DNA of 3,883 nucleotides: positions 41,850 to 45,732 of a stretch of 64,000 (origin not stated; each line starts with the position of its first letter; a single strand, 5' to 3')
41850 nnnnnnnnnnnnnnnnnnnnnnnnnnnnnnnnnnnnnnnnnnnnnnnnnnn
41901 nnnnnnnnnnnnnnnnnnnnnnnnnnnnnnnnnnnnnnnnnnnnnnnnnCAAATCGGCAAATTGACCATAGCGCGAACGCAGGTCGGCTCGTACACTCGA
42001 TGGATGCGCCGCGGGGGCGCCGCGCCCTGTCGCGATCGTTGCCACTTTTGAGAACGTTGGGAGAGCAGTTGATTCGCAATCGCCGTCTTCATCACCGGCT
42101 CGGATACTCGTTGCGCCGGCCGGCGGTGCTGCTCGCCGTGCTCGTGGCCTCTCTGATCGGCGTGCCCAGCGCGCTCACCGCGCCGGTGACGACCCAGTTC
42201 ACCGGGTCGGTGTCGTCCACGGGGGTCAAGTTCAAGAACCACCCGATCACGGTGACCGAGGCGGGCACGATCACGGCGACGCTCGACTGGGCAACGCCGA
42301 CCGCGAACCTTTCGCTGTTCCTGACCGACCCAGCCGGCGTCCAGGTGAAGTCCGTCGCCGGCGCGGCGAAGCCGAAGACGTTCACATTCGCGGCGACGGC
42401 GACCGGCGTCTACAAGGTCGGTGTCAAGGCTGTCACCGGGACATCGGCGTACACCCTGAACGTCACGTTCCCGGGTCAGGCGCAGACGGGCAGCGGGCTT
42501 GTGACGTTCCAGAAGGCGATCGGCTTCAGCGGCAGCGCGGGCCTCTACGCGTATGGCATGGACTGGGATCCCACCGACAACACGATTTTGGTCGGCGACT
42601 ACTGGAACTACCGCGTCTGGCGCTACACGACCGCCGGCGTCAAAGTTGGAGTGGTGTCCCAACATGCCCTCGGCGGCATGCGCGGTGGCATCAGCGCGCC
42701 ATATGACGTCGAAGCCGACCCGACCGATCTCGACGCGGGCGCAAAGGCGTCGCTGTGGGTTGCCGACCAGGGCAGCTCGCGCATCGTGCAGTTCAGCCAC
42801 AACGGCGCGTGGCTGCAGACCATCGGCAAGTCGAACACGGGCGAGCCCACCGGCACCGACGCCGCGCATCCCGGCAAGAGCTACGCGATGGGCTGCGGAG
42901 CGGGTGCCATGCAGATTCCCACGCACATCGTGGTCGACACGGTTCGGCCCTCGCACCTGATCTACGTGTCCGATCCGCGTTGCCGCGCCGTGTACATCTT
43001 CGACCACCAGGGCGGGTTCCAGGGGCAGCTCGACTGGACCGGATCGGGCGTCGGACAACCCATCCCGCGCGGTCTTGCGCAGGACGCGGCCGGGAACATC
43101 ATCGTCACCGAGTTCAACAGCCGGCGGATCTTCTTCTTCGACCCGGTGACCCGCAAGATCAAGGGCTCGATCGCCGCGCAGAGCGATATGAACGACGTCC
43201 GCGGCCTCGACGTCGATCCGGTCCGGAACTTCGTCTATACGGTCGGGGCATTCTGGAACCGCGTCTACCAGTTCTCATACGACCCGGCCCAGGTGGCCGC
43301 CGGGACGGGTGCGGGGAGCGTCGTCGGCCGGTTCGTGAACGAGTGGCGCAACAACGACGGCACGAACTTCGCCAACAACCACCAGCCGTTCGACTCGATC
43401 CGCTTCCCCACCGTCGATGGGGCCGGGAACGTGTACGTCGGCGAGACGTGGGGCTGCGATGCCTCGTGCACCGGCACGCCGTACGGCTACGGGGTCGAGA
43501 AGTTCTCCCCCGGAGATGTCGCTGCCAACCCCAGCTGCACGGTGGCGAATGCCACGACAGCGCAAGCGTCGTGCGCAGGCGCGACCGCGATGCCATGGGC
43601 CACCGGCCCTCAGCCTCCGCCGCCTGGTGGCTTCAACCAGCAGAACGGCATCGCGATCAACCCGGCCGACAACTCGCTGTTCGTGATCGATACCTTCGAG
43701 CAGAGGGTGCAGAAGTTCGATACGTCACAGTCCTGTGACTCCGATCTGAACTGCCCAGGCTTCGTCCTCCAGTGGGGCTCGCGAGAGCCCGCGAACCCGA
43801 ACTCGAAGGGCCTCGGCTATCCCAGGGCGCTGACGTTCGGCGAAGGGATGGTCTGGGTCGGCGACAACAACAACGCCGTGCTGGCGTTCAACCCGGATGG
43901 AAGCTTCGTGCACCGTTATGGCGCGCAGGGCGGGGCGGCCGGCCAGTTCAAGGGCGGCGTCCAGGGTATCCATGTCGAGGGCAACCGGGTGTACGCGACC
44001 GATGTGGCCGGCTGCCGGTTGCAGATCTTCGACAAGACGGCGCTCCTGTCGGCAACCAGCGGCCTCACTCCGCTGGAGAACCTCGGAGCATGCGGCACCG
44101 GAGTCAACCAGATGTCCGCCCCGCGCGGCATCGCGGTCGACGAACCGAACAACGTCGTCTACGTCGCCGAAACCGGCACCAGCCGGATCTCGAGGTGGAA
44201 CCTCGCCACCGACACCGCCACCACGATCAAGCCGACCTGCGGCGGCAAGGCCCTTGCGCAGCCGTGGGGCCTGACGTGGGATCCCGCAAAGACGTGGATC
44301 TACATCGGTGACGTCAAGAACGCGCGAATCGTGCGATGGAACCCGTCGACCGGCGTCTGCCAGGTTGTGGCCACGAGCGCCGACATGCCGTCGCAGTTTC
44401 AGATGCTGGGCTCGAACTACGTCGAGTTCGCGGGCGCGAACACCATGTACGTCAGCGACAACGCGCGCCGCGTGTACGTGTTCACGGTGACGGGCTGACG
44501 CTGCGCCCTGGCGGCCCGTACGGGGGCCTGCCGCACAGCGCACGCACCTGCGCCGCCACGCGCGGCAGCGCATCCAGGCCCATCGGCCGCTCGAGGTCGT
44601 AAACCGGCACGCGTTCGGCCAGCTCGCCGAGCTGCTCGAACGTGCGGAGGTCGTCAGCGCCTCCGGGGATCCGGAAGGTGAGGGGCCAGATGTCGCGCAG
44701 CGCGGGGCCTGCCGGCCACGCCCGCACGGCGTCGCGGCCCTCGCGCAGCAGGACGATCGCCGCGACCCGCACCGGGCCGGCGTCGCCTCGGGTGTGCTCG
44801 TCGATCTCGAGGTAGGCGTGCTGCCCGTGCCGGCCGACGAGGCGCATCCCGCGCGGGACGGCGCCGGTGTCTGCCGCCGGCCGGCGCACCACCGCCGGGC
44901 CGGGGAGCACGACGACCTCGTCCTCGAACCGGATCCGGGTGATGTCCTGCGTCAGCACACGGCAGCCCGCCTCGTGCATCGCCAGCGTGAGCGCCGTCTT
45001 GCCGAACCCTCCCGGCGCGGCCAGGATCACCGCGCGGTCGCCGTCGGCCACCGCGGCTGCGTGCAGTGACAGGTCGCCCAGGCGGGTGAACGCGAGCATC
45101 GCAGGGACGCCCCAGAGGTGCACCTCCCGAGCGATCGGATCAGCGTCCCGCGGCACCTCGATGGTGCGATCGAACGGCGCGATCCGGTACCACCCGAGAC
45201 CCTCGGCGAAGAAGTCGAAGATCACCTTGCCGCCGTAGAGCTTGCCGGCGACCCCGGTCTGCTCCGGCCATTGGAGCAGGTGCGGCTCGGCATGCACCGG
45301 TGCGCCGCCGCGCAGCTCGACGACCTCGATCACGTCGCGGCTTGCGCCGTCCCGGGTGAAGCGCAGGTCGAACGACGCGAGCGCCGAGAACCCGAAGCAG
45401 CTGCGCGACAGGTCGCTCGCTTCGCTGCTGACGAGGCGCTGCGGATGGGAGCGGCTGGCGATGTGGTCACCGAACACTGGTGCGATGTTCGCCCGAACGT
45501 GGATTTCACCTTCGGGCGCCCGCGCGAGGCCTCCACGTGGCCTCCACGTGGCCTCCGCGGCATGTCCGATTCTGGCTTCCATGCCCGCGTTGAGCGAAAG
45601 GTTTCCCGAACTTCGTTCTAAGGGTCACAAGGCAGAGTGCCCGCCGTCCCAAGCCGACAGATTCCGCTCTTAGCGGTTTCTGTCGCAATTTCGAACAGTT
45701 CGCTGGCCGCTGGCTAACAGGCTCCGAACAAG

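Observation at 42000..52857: Duplicated two-gene module: secreted NHL beta-propeller plus secreted TIM-barrel-like protein, present twice within 11 kb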

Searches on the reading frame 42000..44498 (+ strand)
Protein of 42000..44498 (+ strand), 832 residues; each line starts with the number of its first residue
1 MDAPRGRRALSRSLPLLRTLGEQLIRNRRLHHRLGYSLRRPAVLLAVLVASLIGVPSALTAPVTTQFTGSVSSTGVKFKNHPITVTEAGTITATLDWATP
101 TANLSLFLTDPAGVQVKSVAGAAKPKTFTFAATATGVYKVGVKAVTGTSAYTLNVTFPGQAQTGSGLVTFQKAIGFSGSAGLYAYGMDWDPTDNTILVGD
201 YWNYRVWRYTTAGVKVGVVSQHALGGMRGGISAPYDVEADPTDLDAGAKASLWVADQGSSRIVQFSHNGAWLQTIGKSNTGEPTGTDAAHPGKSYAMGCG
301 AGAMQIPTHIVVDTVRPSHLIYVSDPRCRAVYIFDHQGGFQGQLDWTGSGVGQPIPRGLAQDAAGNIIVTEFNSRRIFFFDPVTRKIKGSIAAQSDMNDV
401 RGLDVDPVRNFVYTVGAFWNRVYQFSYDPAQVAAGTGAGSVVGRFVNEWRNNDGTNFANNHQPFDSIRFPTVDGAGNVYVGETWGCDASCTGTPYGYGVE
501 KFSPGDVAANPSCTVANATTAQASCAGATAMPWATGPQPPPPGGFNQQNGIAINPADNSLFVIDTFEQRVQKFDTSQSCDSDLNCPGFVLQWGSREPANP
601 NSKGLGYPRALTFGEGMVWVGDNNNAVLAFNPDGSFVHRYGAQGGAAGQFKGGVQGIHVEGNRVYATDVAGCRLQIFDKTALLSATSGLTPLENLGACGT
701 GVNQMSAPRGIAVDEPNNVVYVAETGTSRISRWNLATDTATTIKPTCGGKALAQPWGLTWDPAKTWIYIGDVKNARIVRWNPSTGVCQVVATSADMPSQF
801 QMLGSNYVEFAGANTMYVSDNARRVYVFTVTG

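Call 8: search_protein_families(library=pfam, proteins=[window:42000-44498:+], max_evalue=0.01)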
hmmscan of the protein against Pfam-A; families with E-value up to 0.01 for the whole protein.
window:42000-44498:+ (832 aa): 7 families
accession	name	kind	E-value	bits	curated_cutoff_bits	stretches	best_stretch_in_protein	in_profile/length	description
PF01436.27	NHL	-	1.5e-20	72.5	20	1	708-731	4-26/28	NHL repeat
PF08450.18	SGL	-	5.2e-13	49.6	26.3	0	544-640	132-220/246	SMP-30/Gluconolactonase/LRE-like region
PF17170.10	DUF5128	-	4.4e-07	29.8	22.9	0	319-352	54-87/321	6-bladed beta-propeller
PF01731.26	Arylesterase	-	2e-06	28.4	21.3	0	702-731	50-79/86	Arylesterase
PF04151.21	PPC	-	8e-05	23.9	25.9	1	83-143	7-69/70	Bacterial pre-peptidase C-terminal domain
PF06739.17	SBBP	-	0.00032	21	20.5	0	471-481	19-29/38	Beta-propeller repeat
PF25021.1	TEN_NHL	-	0.0018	17.7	27.1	0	749-826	27-97/357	Teneurin NHL domain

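Call 60: search_protein_families(library=ncbifam, proteins=[window:42000-44498:+], max_evalue=0.001)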
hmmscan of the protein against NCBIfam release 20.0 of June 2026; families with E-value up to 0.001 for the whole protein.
window:42000-44498:+ (832 aa): 1 family
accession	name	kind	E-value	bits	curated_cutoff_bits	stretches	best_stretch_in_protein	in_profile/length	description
NF035926.1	scyF_NHL_VPEP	equivalog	1.2e-31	110.3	350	1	543-731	99-271/376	scytonemin biosynthesis PEP-CTERM protein ScyF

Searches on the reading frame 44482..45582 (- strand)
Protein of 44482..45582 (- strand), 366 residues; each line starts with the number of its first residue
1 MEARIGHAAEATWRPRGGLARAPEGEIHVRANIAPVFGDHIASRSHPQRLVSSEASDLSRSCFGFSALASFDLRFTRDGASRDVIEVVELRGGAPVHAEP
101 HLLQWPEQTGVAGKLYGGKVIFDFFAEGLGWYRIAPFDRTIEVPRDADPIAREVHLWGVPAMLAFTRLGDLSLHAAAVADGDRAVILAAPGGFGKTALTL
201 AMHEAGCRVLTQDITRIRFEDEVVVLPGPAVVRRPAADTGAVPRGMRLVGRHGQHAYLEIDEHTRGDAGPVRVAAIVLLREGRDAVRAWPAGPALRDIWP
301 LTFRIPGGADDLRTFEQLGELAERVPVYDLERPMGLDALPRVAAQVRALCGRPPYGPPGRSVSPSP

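Call 8: search_protein_families(library=pfam, proteins=[window:44482-45582:-], max_evalue=0.01)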
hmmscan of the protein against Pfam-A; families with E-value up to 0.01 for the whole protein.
window:44482-45582:- (366 aa): 0 families

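Call 60: search_protein_families(library=ncbifam, proteins=[window:44482-45582:-], max_evalue=0.001)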
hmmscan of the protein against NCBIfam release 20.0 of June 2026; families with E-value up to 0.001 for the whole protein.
window:44482-45582:- (366 aa): 1 family
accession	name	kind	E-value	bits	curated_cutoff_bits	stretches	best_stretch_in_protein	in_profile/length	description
TIGR04352.1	HprK_rel_A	equivalog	1.4e-10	40.8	200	1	154-224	80-150/280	HprK-related kinase A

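Call 72: search_solved_structures(query=window:44482-45582:-, max_evalue=1)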
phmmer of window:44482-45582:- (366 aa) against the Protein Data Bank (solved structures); distinct sequences matched with E-value up to 1: 0.
